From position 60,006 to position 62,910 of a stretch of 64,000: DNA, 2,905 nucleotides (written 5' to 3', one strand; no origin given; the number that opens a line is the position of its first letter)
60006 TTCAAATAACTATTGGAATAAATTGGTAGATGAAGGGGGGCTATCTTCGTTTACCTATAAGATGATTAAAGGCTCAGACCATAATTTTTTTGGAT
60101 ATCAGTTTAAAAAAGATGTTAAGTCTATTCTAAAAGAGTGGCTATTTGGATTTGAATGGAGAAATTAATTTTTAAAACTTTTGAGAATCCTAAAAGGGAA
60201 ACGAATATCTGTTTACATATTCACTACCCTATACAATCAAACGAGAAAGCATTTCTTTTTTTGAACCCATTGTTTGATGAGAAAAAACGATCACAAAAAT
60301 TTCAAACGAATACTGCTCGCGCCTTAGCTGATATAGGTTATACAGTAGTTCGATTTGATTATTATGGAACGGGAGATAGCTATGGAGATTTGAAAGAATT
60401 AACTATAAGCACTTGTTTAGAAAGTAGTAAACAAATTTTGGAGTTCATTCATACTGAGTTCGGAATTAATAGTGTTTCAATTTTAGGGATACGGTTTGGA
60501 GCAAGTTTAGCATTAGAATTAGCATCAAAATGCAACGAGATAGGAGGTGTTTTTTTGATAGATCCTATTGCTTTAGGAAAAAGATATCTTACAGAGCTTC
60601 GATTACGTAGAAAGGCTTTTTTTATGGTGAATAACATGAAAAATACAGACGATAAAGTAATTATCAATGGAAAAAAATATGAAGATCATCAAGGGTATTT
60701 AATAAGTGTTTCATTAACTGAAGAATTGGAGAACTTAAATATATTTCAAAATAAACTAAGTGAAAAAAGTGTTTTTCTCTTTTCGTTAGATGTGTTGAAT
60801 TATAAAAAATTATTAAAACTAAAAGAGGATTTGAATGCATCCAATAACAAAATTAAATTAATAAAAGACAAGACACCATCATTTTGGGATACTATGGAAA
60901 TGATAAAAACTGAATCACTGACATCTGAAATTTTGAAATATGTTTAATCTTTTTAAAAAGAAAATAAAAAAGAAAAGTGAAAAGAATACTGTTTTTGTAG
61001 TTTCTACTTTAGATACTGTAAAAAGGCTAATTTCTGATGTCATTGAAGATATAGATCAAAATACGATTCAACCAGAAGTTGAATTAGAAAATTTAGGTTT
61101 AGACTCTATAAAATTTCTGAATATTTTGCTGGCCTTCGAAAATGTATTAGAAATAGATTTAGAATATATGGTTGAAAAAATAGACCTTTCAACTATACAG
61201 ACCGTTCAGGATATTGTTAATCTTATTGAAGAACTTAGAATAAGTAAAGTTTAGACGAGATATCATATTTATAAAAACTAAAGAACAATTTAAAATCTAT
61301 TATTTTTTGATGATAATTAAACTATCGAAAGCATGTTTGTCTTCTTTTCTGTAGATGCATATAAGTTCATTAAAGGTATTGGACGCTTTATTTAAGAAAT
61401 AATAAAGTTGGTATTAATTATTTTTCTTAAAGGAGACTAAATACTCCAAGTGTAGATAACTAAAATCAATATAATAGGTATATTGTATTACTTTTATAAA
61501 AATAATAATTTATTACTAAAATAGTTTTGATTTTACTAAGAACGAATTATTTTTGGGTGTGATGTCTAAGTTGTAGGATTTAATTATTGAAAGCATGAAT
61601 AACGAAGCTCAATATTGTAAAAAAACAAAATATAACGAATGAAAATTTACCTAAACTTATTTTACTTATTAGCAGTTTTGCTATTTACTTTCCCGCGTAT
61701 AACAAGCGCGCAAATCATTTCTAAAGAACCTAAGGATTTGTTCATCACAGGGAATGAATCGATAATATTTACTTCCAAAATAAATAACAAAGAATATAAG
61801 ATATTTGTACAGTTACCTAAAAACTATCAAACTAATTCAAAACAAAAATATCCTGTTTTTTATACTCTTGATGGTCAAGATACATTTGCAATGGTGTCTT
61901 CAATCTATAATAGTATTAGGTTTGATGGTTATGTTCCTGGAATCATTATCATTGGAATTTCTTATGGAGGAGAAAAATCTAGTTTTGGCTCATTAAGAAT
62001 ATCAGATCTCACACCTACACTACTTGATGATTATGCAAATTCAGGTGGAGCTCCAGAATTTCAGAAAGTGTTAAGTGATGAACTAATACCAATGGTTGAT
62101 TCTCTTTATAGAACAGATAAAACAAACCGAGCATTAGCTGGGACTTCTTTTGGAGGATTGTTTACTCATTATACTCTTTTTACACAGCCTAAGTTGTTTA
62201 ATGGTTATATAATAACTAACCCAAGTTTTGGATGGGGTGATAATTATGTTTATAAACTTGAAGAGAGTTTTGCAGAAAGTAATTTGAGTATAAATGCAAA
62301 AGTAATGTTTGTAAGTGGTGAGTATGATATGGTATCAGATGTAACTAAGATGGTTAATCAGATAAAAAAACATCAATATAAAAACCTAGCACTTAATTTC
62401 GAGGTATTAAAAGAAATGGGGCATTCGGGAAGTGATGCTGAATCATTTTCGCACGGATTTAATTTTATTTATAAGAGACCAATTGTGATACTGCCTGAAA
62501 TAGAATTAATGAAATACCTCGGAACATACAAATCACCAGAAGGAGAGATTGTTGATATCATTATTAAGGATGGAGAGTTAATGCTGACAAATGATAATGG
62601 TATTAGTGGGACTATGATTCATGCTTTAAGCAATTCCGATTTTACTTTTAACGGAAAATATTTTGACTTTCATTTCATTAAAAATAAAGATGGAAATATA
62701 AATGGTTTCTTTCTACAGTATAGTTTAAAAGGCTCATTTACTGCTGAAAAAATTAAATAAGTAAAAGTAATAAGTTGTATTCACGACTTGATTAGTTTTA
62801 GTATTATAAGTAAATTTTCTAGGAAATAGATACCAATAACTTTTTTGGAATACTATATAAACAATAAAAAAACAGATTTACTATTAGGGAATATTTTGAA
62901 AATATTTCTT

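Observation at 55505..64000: Carrier-protein cassette with paired atypical alpha/beta-fold proteins, coupled to a MacB-type exporter and a UpxY antiterminator on a mobile element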

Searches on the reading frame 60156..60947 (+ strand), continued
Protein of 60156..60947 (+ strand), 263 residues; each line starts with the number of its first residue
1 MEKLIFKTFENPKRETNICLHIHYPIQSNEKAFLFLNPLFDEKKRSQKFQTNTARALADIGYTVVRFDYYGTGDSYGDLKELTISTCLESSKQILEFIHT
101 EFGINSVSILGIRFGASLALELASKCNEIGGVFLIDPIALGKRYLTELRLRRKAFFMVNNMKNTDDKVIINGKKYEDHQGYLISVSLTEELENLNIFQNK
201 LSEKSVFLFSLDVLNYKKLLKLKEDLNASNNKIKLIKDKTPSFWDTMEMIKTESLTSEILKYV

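Call 73: find_encoding_contigs(protein=P0043, flank=10000, max_places=1)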
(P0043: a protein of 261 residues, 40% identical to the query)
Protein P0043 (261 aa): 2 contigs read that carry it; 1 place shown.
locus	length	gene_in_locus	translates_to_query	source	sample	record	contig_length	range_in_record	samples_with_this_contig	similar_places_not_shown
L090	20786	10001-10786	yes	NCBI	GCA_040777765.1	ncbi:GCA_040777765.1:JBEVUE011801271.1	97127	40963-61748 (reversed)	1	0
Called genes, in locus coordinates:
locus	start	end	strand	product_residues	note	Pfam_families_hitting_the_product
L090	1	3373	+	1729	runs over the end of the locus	PF00109:ketoacyl-synt, PF02801:Ketoacyl-synt_C, PF16197:KAsynt_C_assoc, PF22336:RhiE-like_linker, PF22621:CurL-like_PKS_C, PF00698:Acyl_transf_1, PF21394:Beta-ketacyl_N, PF08659:KR, +2 more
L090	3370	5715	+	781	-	PF12704:MacB_PCD, PF02687:FtsX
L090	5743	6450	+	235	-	PF07661:MORN_2 (faint)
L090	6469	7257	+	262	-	PF01209:Ubie_methyltran (faint), PF07757:AdoMet_MTase (weak), PF02353:CMAS (weak), PF13489:Methyltransf_23, PF13847:Methyltransf_31, PF08241:Methyltransf_11, PF08242:Methyltransf_12, PF13649:Methyltransf_25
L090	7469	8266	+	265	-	PF13476:AAA_23 (faint), PF00005:ABC_tran, PF13304:AAA_21 (weak)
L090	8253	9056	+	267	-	PF01061:ABC2_membrane, PF12698:ABC2_membrane_3 (weak)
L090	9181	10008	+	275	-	-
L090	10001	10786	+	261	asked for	PF00561:Abhydrolase_1 (weak), PF12146:Hydrolase_4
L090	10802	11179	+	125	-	-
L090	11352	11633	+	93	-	-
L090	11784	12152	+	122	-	PF02312:CBF_beta (weak)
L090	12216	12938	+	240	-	PF00975:Thioesterase, PF12146:Hydrolase_4 (faint), PF12697:Abhydrolase_6 (weak)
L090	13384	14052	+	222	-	PF13483:Lactamase_B_3, PF12706:Lactamase_B_2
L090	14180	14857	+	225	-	PF02463:SMC_N, PF00005:ABC_tran, PF13304:AAA_21 (faint)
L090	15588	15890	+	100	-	PF25967:RND-MFP_C (weak)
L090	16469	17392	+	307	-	PF06452:CBM9_1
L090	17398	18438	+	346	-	-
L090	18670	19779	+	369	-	-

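Call 91: search_protein_families(library=pfam, proteins=[L007:722-1618:+, L007:3007-4410:+, L007:150-503:+, L001:5429-6022:+, L001:7767-8138:+, L089:15042-16091:-, L089:16227-17069:-, L089:19094-20365:+, L090:10802-11179:+, L090:11352-11633:+], max_evalue=0.01)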
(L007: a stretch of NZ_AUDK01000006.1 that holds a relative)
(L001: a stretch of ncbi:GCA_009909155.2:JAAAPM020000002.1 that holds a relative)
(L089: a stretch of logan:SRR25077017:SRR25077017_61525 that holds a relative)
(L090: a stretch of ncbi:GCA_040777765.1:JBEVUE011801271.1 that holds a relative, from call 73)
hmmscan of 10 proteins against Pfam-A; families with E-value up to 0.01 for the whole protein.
L007:722-1618:+ (298 aa): 2 families
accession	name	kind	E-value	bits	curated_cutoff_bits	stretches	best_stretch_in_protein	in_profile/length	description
PF24738.1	DUF7689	-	1.9e-05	25.8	22.6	1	46-145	2-116/118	Domain of unknown function (DUF7689)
PF05257.22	CHAP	-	0.00067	20.5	26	1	55-116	17-76/81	CHAP domain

L007:3007-4410:+ (467 aa): 2 families
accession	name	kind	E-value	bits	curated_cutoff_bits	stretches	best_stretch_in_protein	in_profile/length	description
PF02397.22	Bac_transf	-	5.8e-59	199.1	27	1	281-462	2-178/179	Bacterial sugar transferase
PF13727.12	CoA_binding_3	-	0.0014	19.1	25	1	84-218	20-150/175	CoA-binding domain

L007:150-503:+ (117 aa): 0 families

L001:5429-6022:+ (197 aa): 0 families

L001:7767-8138:+ (123 aa): 1 family
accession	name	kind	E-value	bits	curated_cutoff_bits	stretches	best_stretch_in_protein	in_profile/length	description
PF00665.32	rve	-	0.00069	20.3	32.6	1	5-73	24-92/102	Integrase core domain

L089:15042-16091:- (349 aa): 0 families

L089:16227-17069:- (280 aa): 0 families

L089:19094-20365:+ (423 aa): 0 families

L090:10802-11179:+ (125 aa): 0 families

L090:11352-11633:+ (93 aa): 0 families

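Call 93: search_protein_families(library=ncbifam, proteins=[L031:9932-10714:+, L031:10453-11541:+, L031:11538-12542:+, L031:12543-14336:+, L031:14333-15880:+, L031:15852-16850:+, L031:17135-17896:-, L031:17906-19090:-, L031:19090-20304:-], max_evalue=0.00001)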
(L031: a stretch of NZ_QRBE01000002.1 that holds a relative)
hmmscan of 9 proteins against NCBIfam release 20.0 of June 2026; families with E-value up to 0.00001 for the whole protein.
L031:9932-10714:+ (260 aa): 2 families
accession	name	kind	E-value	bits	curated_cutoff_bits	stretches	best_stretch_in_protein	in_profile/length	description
TIGR03101.1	hydr2_PEP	hypoth_equivalog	4.7e-25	88.6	202.75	1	11-189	4-190/266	hydrolase 2, exosortase A system-associated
TIGR03100.1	hydr1_PEP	hypoth_equivalog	1.6e-13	50.6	168.45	1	17-142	12-137/274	hydrolase 1, exosortase A system-associated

L031:10453-11541:+ (362 aa): 1 family
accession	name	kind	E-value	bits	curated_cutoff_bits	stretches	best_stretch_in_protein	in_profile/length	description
TIGR03100.1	hydr1_PEP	hypoth_equivalog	7.2e-23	81.2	168.45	1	97-351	10-273/274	hydrolase 1, exosortase A system-associated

L031:11538-12542:+ (334 aa): 23 families
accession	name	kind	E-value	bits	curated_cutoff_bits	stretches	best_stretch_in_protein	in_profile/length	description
TIGR01179.1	galE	equivalog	2.9e-128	427.4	262.3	1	4-323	2-328/332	UDP-glucose 4-epimerase GalE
NF007956.0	PRK10675.1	subfamily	8e-72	242.2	394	1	3-321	2-330/338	UDP-glucose 4-epimerase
TIGR02197.1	heptose_epim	equivalog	2.6e-36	125.4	274.6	1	4-280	1-272/316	ADP-glyceromanno-heptose 6-epimerase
TIGR01181.1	dTDP_gluc_dehyt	equivalog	7.2e-30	104.2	365.1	1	4-320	2-311/321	dTDP-glucose 4,6-dehydratase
TIGR04180.1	EDH_00030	hypoth_equivalog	1.2e-26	93.4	475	1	4-307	1-297/297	NAD-dependent 4,6-dehydratase LegB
TIGR03466.1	HpnA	hypoth_equivalog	1.3e-26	93.3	367.65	1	3-165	2-164/327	hopanoid-associated sugar epimerase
NF008360.0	PRK11150.1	equivalog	2.3e-21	76.3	452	1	4-280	2-265/310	ADP-glyceromanno-heptose 6-epimerase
NF042422.1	oxyalk_red_OleD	equivalog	1.3e-17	64.2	580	1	4-151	3-149/329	2-alkyl-3-oxoalkanoate reductase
NF043036.1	ErythonDh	equivalog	1.1e-16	60.9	325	1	4-168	3-176/321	D-erythronate dehydrogenase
NF011728.1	PRK15181.1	equivalog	3e-16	59.4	760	1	4-177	18-203/348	Vi polysaccharide biosynthesis UDP-N-acetylglucosaminuronic acid C-4 epimerase TviC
NF042423.1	oxyalk_red_Shew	equivalog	1.9e-14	53.5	580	1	2-173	9-176/331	2-alkyl-3-oxoalkanoate reductase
TIGR01214.1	rmlD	equivalog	5.7e-13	48.6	224.05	1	3-167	1-146/285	dTDP-4-dehydrorhamnose reductase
NF052578.1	StrlDmthSdmBMthl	equivalog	3e-12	46.9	600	1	3-242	2-221/328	sterol demethylase protein SdmB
NF007582.0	PRK10217.1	equivalog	8e-11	41.6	698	1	1-239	1-242/355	dTDP-glucose 4,6-dehydratase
NF058621.1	DiazavRedAvaA7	equivalog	1.8e-09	37.7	400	1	4-239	3-221/304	3-diazoavenalumate denitrifying reductase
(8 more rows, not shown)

L031:12543-14336:+ (597 aa): 0 families

L031:14333-15880:+ (515 aa): 1 family
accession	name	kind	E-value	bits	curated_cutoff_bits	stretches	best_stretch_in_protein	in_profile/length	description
TIGR02900.1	spore_V_B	equivalog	8.4e-08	31.4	372.3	0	274-453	289-467/488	stage V sporulation protein B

L031:15852-16850:+ (332 aa): 0 families

L031:17135-17896:- (253 aa): 20 families
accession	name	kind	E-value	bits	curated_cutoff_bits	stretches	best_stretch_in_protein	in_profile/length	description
NF047683.1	TeichurnBiosyTuaG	equivalog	1.1e-60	205.4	400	1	3-248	5-251/252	teichuronic acid biosynthesis protein TuaG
NF007482.0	PRK10073.1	equivalog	9.4e-30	103.7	423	1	3-113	5-113/334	glycosyltransferase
NF053739.1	GlytfEpsEBac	equivalog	5.6e-21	74.7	450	1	6-112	3-110/265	glycosyltransferase EpsE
TIGR03965.1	mycofact_glyco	equivalog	2e-20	73.1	280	1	4-112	74-182/467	mycofactocin biosynthesis glycosyltransferase MftF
TIGR03937.1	PgaC_IcaA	equivalog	5.6e-20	71.7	422.3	1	4-131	45-172/407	poly-beta-1,6-N-acetyl-D-glucosamine synthase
NF007453.0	PRK10018.1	equivalog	3.8e-19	69.4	382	1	2-111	4-113/280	colanic acid biosynthesis glycosyltransferase WcaA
TIGR04017.1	WcaA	equivalog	4.3e-19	69.2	495.75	1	2-110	3-111/279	colanic acid biosynthesis glycosyltransferase WcaA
NF041875.1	EPS_EpsD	equivalog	1.1e-18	67.7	370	1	6-112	1-107/325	exopolysaccharide biosynthesis glycosyltransferase EpsD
NF050050.1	ProtGlycPglI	equivalog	9.2e-17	61.4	500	1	5-106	3-105/306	GalNAc(5)-diNAcBac-PP-undecaprenol beta-1,3-glucosyltransferase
NF041394.1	GtaseAglG_Halo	equivalog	6.9e-14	51.8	440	1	6-111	3-109/304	glucosyl-dolichyl phosphate glucuronosyltransferase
TIGR04283.1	glyco_like_mftF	equivalog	8.7e-12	45.1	182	1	6-110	1-97/221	TIGR04283 family arsenosugar biosynthesis glycosyltransferase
NF047588.1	GlcsyltransPgfSStrep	equivalog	4.7e-11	42.4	500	1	6-109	3-109/308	glycosyltransferase PgfS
NF038302.1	EPS_HpsE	equivalog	7.5e-11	41.5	300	1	6-97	3-99/307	hormogonium polysaccharide biosynthesis glycosyltransferase HpsE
NF007986.1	PRK10714.1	equivalog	8.5e-11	41.4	529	1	5-106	7-112/316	undecaprenyl-phosphate 4-deoxy-4-formamido-L-arabinose transferase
TIGR04242.1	nodulat_NodC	equivalog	8.5e-10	38.1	550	1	6-111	50-158/395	chitooligosaccharide synthase NodC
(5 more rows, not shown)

L031:17906-19090:- (394 aa): 0 families

L031:19090-20304:- (404 aa): 16 families
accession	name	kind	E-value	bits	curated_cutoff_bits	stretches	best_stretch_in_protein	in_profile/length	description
TIGR04063.1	stp3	hypoth_equivalog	1.7e-42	145.8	442.05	1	100-393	83-387/397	TIGR04063 family PEP-CTERM/XrtA system glycosyltransferase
TIGR03088.1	stp2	hypoth_equivalog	2.4e-21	76.2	409.05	1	196-394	166-366/374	TIGR03088 family PEP-CTERM/XrtA system glycosyltransferase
TIGR03999.1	thiol_BshA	equivalog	2.1e-18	66.4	273.7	1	161-384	138-356/375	N-acetyl-alpha-D-glucosaminyl L-malate synthase BshA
NF041879.1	EPS_EpsH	equivalog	4.8e-16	58.5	800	1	182-395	197-410/431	exopolysaccharide biosynthesis glycosyltransferase EpsH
NF047684.1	TeichurnBiosyTuaC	equivalog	1e-14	54.3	550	1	164-395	161-383/391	teichuronic acid biosynthesis protein TuaC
NF007640.0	PRK10307.1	subfamily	1.4e-14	53.9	276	1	148-390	152-396/411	WcaI family glycosyltransferase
NF041876.1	EPS_EpsE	equivalog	2.4e-14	53.4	400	1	171-394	165-389/389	exopolysaccharide biosynthesis GT4 family glycosyltransferase EpsE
TIGR04047.1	MSMEG_0565_glyc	hypoth_equivalog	4.6e-13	49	259.85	1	167-394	138-367/373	MSMEG_0565 family glycosyltransferase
TIGR03087.1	stp1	hypoth_equivalog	5.2e-13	48.9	316.65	1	192-398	198-394/397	TIGR03087 family PEP-CTERM/XrtA system glycosyltransferase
NF038298.1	EPS_HpsO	equivalog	2.5e-11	43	575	1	159-378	138-364/388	hormogonium polysaccharide biosynthesis glycosyltransferase HpsO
TIGR03449.1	mycothiol_MshA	equivalog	8.2e-10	38.1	462.5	1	192-396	191-398/406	D-inositol-3-phosphate glycosyltransferase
NF038229.1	Glyco4_Geo_Pelo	equivalog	1.7e-08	33.9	400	1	103-398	49-333/338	GPMC system family 4 glycosyltransferase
NF011726.0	PRK15179.1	equivalog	1.8e-08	33.2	733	1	241-362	535-658/694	Vi polysaccharide biosynthesis protein TviE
NF053787.1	GlcN_PG_synth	equivalog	1.8e-07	30.3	480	1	193-396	167-354/361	N-acetylglucosaminyl phosphatidylglycerol synthase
TIGR04005.1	wcaL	equivalog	2.6e-07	29.9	537.6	1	261-398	260-403/406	colanic acid biosynthesis glycosyltransferase WcaL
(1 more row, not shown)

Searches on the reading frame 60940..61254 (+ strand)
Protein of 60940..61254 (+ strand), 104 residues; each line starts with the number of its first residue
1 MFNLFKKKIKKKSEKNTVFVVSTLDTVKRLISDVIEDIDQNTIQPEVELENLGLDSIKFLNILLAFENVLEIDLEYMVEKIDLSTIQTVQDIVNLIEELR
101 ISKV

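Call 7: search_protein_families(library=ncbifam, proteins=[window:60940-61254:+], max_evalue=1)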
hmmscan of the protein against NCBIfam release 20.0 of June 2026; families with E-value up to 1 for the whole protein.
window:60940-61254:+ (104 aa): 18 families
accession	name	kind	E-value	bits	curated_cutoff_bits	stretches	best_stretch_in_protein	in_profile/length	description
NF005079.0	PRK06508.1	equivalog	1.1e-06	29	83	1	21-81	2-64/93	acyl carrier protein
NF002148.0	PRK00982.1-2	subfamily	7.8e-06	25.6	71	1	23-98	5-76/79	acyl carrier protein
NF002150.0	PRK00982.1-4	subfamily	9e-06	25.8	66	1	25-98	8-77/80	acyl carrier protein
NF058660.1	cispen_ACP_AmcB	equivalog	0.00017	21.7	80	1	27-100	6-79/80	cispentacin biosynthesis acyl carrier protein AmcB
TIGR00517.1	acyl_carrier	equivalog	0.0004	20.2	70.45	1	23-98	4-75/77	acyl carrier protein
NF005502.0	PRK07117.1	equivalog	0.00047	20.3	79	1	24-95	7-74/82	acyl carrier protein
NF002151.0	PRK00982.1-5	equivalog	0.00048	20.2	92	1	24-98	5-75/78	acyl carrier protein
NF006031.0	PRK08172.1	equivalog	0.00055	20.5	76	1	26-97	8-75/82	acyl carrier protein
NF005480.0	PRK07081.1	equivalog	0.0021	18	72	1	29-98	7-78/83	acyl carrier protein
NF003757.0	PRK05350.1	equivalog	0.0047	17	65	1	24-99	8-79/83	acyl carrier protein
NF002149.0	PRK00982.1-3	equivalog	0.0085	16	106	1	26-97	7-74/78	acyl carrier protein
NF006617.0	PRK09184.1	subfamily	0.014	15.4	70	1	35-66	28-61/96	phosphopantetheine-binding protein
NF003464.0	PRK05087.1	equivalog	0.015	15.3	68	1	27-100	3-78/78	D-alanine--poly(phosphoribitol) ligase subunit DltC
TIGR01688.1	dltC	equivalog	0.046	13.8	52.35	1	32-98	9-73/73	D-alanine--poly(phosphoribitol) ligase subunit 2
NF004533.0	PRK05883.1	equivalog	0.046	13.6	72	1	31-92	28-89/100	acyl carrier protein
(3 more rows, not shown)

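Call 8: search_protein_families(library=pfam, proteins=[window:60940-61254:+], max_evalue=1)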
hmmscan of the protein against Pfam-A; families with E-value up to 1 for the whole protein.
window:60940-61254:+ (104 aa): 4 families
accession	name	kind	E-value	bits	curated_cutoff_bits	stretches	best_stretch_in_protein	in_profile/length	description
PF00550.31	PP-binding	-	2.9e-06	27.9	20.8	1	26-95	2-66/67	Phosphopantetheine attachment site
PF04851.21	ResIII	-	0.18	12.1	22.5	1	1-93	40-114/164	Type III restriction enzyme, res subunit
PF02520.22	ANIS5_cation-bd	-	0.35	11.4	29.3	1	5-52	43-90/109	SXP/RAL-2 family protein Ani s 5-like, metal-binding domain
PF12614.13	RRF_GI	-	0.74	10.4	26.8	0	4-42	54-92/126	Ribosome recycling factor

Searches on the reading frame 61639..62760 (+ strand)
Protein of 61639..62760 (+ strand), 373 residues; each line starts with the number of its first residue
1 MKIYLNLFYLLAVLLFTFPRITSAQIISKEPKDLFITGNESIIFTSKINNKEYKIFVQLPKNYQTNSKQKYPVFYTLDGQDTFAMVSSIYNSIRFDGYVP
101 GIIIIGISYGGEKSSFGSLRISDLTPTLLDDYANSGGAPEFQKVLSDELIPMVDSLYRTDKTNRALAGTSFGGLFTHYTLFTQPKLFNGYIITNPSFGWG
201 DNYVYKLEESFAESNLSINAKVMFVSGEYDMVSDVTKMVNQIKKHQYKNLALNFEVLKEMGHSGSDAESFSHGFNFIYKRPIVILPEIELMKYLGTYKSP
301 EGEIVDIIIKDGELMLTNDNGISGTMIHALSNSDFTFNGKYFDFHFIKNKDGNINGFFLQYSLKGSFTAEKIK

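Call 7: search_protein_families(library=ncbifam, proteins=[window:61639-62760:+], max_evalue=1)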
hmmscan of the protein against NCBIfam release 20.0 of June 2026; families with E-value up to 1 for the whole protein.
window:61639-62760:+ (373 aa): 3 families
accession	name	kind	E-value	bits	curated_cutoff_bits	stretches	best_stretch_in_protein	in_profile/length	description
NF041944.1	Xylase_Ferestase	equivalog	9.6e-12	43.9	1200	1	40-191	469-618/694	bifunctional endo-1,4-beta-xylanase/feruloyl esterase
NF007758.0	PRK10439.1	equivalog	1.6e-05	24.1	222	1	139-202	267-332/418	enterochelin esterase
NF050058.1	e_dPHAscl_type1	hypoth_equivalog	0.032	13.7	150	1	149-191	91-133/276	extracellular catalytic domain type 1 short-chain-length polyhydroxyalkanoate depolymerase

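Call 8: search_protein_families(library=pfam, proteins=[window:61639-62760:+], max_evalue=1)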
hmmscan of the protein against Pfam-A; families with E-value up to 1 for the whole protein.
window:61639-62760:+ (373 aa): 6 families
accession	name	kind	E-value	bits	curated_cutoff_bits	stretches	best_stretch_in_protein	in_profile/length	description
PF00756.26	Esterase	-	2.1e-21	77.3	22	1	47-189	2-142/251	Putative esterase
PF11954.13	DUF3471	-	2.3e-05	25.2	29.3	1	283-368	5-95/103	Domain of unknown function (DUF3471)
PF00326.27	Peptidase_S9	-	0.00017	21.6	22.6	1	157-210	59-115/213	Prolyl oligopeptidase family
PF12146.15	Hydrolase_4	-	0.00038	20.3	27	1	136-266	50-182/239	Serine aminopeptidase, S33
PF09601.15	DUF2459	-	0.099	12.8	27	1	196-258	43-104/171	Protein of unknown function (DUF2459)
PF25275.1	Golvesin_C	-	0.22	12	31.6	1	37-82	38-83/132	Golvesin C-terminal domain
